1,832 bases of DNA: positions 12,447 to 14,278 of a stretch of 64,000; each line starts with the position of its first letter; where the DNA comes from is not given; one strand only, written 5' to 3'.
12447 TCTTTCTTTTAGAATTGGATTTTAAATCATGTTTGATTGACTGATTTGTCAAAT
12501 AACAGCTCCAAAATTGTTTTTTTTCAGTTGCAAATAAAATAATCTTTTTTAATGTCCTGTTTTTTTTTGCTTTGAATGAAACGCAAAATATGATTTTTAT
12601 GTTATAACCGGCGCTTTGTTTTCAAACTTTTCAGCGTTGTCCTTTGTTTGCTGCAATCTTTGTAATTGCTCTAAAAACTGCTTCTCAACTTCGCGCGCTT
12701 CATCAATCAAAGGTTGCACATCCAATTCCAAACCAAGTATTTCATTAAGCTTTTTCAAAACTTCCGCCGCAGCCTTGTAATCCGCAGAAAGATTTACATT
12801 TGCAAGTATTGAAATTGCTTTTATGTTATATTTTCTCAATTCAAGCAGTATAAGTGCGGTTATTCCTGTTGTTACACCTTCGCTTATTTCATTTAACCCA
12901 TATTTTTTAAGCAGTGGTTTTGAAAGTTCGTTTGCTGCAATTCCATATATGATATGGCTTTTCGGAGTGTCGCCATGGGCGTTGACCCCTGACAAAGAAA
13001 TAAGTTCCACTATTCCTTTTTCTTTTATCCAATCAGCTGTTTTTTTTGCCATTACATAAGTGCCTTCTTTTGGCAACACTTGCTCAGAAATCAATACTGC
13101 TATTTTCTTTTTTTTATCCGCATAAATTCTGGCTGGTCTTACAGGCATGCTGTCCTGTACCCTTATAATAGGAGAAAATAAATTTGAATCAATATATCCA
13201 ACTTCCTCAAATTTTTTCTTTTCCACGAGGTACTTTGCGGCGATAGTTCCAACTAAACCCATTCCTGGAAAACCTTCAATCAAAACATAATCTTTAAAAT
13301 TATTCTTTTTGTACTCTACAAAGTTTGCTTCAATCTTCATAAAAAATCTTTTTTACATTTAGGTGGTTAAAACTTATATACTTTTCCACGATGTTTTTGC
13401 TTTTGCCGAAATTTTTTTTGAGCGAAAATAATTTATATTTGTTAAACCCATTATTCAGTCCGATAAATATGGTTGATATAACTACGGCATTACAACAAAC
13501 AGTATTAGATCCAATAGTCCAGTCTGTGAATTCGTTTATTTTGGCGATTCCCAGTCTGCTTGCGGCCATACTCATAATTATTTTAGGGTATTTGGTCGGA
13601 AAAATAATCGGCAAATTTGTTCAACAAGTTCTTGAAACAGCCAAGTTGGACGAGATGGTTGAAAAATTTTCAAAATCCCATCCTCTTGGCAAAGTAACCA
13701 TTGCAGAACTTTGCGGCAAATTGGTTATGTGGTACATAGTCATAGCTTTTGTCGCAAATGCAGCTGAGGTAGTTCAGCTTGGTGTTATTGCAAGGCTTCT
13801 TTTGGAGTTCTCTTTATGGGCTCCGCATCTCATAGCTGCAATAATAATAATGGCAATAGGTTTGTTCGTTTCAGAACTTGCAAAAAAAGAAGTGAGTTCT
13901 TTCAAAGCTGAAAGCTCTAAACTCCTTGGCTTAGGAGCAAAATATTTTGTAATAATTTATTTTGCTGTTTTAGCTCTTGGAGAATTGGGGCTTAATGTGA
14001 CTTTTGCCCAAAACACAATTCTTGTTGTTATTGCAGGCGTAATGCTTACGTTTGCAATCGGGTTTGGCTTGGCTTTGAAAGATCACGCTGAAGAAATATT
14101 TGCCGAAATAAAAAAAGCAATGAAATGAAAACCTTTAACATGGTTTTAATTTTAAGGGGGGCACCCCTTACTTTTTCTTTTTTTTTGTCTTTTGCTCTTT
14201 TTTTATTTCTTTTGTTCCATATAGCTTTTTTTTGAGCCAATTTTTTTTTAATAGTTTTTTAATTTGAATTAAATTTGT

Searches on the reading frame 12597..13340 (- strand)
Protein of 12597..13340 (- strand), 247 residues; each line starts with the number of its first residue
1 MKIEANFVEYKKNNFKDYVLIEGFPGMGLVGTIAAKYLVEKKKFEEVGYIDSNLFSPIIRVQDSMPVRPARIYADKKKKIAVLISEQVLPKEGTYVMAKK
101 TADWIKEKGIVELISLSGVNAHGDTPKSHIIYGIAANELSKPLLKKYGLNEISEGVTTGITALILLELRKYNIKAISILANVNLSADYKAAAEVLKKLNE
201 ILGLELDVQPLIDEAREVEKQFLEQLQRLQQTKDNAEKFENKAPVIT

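Call 38: search_protein_families(library=ncbifam, proteins=[window:12597-13340:-], max_evalue=0.000001)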
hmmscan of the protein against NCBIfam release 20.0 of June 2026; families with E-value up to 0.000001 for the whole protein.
window:12597-13340:- (247 aa): 2 families
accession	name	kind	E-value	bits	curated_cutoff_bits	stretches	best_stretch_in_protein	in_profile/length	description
TIGR00161.1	TIGR00161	hypoth_equivalog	6.6e-39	134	199.25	1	6-235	6-227/239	proteasome assembly chaperone family protein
TIGR00162.1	TIGR00162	hypoth_equivalog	5.2e-19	68.6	200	1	13-233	16-243/260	proteasome assembly chaperone family protein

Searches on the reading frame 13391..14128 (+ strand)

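Call 39: search_protein_families(library=ncbifam, proteins=[window:13391-14128:+], max_evalue=0.000001)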
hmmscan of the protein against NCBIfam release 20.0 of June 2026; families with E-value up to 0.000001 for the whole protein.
window:13391-14128:+ (245 aa): 1 family
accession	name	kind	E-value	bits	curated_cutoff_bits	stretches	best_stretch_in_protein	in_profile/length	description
NF033912.1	msc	subfamily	7.2e-18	64.9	100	1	36-232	166-364/365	mechanosensitive ion channel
